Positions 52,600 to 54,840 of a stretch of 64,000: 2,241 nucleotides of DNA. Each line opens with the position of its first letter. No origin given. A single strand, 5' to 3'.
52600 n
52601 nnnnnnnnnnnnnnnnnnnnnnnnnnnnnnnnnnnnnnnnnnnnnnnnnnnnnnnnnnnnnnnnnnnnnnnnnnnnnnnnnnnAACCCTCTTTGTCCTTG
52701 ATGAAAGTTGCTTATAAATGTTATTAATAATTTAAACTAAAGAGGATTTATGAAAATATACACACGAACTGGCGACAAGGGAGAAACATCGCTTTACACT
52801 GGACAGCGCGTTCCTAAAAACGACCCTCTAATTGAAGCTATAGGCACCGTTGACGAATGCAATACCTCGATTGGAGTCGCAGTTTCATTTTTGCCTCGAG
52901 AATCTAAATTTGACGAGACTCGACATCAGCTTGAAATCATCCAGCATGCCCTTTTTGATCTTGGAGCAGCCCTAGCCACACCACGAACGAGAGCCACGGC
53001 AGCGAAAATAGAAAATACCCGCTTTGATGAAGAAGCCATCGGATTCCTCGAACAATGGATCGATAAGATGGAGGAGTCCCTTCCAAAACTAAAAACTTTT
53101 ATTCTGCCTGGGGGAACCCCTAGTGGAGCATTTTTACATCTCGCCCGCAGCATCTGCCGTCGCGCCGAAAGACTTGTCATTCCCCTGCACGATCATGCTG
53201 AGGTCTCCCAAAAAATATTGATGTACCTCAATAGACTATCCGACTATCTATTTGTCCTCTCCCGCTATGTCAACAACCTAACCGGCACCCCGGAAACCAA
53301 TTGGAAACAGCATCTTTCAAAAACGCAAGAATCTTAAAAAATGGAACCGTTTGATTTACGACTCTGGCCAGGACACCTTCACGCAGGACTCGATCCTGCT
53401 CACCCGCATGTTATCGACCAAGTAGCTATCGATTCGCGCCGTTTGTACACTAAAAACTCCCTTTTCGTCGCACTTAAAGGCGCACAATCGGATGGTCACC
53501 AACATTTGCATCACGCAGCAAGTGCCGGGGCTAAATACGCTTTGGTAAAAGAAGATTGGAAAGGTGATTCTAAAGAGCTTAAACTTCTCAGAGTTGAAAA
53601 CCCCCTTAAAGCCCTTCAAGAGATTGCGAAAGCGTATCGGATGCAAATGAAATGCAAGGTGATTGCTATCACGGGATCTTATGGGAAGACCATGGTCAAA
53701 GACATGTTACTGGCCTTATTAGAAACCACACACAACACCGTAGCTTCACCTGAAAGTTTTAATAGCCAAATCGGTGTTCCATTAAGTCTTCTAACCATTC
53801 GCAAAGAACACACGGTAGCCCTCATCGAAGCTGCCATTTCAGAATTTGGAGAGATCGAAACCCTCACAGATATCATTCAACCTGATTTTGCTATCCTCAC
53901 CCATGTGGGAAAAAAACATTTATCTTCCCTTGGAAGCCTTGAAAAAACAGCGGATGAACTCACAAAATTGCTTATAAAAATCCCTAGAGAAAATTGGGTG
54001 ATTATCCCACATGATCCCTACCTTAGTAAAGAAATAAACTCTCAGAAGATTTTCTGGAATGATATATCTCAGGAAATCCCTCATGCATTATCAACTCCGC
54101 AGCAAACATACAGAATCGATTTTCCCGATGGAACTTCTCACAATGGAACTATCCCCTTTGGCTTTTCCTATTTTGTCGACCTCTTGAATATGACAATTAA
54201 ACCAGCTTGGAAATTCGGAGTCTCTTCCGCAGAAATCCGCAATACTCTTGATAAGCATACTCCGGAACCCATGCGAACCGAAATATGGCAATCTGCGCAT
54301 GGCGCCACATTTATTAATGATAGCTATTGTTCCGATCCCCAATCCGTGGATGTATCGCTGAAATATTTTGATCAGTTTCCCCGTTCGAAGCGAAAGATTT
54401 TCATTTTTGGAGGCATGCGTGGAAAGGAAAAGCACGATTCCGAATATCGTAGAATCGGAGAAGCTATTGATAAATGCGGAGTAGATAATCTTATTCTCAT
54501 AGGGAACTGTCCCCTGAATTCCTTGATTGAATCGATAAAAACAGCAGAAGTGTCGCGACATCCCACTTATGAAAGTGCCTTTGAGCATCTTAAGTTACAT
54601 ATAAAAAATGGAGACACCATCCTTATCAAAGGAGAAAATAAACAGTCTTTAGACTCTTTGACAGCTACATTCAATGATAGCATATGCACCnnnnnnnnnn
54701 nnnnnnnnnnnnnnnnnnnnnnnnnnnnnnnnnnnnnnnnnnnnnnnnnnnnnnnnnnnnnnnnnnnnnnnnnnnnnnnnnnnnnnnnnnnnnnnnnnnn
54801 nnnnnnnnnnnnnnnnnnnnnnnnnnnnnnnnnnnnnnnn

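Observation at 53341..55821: MurF-like ligase fused in-frame to alanine racemase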

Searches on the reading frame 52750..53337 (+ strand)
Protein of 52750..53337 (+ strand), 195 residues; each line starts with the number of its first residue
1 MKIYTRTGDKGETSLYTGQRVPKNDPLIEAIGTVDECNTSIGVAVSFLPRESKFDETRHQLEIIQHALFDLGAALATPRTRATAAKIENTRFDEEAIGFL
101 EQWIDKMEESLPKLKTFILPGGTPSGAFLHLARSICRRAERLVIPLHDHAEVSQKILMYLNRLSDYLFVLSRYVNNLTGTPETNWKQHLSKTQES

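Call 17: search_protein_families(library=pfam, proteins=[window:52750-53337:+], max_evalue=0.001)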
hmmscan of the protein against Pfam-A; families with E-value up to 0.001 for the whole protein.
window:52750-53337:+ (195 aa): 1 family
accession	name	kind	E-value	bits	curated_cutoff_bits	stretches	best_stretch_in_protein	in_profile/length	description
PF01923.23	Cob_adeno_trans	-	7.8e-64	215.3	24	1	3-174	1-171/171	Cobalamin adenosyltransferase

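Call 69: find_encoding_contigs(protein=window:52750-53337:+, flank=2000, max_places=2)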
Protein window:52750-53337:+ (195 aa): 1 contig read that carries it; 1 place shown.
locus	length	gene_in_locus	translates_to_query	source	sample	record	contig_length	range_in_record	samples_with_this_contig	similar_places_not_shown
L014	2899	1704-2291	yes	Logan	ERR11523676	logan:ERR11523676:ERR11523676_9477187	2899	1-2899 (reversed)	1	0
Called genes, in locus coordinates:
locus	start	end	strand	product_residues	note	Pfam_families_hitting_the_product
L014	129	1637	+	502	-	PF13369:Transglut_core2, PF00515:TPR_1 (faint), PF07719:TPR_2 (faint)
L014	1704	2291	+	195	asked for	PF01923:Cob_adeno_trans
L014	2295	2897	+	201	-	?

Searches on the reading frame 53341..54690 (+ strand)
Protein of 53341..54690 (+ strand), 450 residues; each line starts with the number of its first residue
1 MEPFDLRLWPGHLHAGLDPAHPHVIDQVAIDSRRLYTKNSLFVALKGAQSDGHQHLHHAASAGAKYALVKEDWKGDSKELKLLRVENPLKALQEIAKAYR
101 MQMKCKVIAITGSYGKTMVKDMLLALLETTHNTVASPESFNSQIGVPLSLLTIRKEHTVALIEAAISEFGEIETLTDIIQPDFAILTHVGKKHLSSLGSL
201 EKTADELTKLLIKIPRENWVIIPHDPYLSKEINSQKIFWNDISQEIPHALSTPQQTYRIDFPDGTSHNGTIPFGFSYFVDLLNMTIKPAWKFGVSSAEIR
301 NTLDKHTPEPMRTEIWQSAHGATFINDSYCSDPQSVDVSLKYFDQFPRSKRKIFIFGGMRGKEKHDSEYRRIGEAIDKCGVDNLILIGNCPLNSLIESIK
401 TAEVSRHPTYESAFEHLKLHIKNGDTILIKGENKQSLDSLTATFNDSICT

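Call 19: search_solved_structures(query=window:53341-54690:+, max_evalue=0.00001, show_alignments=4)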
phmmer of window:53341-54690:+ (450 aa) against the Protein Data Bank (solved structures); distinct sequences matched with E-value up to 0.00001: 9.
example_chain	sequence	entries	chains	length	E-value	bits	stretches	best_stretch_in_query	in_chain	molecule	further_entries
8f5d_A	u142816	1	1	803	4.8e-31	111.2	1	20-227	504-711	Multifunctional fusion protein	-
1gg4_A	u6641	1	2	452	1.6e-29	106.2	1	24-442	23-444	UDP-N-ACETYLMURAMOYLALANYL-D-GLUTAMYL-2,6-DIAMINOPIMELATE-D-ALANYL-D-ALANYL LIGASE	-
3zl8_A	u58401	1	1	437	1.8e-28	102.8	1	37-233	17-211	UDP-N-ACETYLMURAMOYL-TRIPEPTIDE--D-ALANYL-D-ALANINE LIGASE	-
4qdi_A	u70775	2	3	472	8.4e-28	100.6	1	24-392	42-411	UDP-N-acetylmuramoyl-tripeptide--D-alanyl-D-alanine ligase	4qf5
4ziy_A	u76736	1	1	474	2.5e-27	99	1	24-392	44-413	UDP-N-acetylmuramoyl-tripeptide--D-alanyl-D-alanine ligase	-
3zm5_A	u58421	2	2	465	3.2e-26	95.3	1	26-369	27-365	UDP-N-ACETYLMURAMOYL-TRIPEPTIDE--D-ALANYL-D-ALANINE LIGASE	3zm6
2am1_A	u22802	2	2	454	3.7e-26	95.1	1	26-367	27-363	UDP-N-acetylmuramoylalanine-D-glutamyl-lysine-D-alanyl-D-alanine ligase, MurF protein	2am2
4cvk_A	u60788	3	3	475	1.3e-25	93.3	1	24-214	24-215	UDP-N-acetylmuramoyl-tripeptide--D-alanyl-D-alanine ligase | UDP-N-ACETYLMURAMOYL-TRIPEPTIDE--D-ALANYL-D- ALANINE LIGASE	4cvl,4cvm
6fqb_A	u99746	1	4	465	9.6e-06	27.9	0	104-227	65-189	Mur ligase family protein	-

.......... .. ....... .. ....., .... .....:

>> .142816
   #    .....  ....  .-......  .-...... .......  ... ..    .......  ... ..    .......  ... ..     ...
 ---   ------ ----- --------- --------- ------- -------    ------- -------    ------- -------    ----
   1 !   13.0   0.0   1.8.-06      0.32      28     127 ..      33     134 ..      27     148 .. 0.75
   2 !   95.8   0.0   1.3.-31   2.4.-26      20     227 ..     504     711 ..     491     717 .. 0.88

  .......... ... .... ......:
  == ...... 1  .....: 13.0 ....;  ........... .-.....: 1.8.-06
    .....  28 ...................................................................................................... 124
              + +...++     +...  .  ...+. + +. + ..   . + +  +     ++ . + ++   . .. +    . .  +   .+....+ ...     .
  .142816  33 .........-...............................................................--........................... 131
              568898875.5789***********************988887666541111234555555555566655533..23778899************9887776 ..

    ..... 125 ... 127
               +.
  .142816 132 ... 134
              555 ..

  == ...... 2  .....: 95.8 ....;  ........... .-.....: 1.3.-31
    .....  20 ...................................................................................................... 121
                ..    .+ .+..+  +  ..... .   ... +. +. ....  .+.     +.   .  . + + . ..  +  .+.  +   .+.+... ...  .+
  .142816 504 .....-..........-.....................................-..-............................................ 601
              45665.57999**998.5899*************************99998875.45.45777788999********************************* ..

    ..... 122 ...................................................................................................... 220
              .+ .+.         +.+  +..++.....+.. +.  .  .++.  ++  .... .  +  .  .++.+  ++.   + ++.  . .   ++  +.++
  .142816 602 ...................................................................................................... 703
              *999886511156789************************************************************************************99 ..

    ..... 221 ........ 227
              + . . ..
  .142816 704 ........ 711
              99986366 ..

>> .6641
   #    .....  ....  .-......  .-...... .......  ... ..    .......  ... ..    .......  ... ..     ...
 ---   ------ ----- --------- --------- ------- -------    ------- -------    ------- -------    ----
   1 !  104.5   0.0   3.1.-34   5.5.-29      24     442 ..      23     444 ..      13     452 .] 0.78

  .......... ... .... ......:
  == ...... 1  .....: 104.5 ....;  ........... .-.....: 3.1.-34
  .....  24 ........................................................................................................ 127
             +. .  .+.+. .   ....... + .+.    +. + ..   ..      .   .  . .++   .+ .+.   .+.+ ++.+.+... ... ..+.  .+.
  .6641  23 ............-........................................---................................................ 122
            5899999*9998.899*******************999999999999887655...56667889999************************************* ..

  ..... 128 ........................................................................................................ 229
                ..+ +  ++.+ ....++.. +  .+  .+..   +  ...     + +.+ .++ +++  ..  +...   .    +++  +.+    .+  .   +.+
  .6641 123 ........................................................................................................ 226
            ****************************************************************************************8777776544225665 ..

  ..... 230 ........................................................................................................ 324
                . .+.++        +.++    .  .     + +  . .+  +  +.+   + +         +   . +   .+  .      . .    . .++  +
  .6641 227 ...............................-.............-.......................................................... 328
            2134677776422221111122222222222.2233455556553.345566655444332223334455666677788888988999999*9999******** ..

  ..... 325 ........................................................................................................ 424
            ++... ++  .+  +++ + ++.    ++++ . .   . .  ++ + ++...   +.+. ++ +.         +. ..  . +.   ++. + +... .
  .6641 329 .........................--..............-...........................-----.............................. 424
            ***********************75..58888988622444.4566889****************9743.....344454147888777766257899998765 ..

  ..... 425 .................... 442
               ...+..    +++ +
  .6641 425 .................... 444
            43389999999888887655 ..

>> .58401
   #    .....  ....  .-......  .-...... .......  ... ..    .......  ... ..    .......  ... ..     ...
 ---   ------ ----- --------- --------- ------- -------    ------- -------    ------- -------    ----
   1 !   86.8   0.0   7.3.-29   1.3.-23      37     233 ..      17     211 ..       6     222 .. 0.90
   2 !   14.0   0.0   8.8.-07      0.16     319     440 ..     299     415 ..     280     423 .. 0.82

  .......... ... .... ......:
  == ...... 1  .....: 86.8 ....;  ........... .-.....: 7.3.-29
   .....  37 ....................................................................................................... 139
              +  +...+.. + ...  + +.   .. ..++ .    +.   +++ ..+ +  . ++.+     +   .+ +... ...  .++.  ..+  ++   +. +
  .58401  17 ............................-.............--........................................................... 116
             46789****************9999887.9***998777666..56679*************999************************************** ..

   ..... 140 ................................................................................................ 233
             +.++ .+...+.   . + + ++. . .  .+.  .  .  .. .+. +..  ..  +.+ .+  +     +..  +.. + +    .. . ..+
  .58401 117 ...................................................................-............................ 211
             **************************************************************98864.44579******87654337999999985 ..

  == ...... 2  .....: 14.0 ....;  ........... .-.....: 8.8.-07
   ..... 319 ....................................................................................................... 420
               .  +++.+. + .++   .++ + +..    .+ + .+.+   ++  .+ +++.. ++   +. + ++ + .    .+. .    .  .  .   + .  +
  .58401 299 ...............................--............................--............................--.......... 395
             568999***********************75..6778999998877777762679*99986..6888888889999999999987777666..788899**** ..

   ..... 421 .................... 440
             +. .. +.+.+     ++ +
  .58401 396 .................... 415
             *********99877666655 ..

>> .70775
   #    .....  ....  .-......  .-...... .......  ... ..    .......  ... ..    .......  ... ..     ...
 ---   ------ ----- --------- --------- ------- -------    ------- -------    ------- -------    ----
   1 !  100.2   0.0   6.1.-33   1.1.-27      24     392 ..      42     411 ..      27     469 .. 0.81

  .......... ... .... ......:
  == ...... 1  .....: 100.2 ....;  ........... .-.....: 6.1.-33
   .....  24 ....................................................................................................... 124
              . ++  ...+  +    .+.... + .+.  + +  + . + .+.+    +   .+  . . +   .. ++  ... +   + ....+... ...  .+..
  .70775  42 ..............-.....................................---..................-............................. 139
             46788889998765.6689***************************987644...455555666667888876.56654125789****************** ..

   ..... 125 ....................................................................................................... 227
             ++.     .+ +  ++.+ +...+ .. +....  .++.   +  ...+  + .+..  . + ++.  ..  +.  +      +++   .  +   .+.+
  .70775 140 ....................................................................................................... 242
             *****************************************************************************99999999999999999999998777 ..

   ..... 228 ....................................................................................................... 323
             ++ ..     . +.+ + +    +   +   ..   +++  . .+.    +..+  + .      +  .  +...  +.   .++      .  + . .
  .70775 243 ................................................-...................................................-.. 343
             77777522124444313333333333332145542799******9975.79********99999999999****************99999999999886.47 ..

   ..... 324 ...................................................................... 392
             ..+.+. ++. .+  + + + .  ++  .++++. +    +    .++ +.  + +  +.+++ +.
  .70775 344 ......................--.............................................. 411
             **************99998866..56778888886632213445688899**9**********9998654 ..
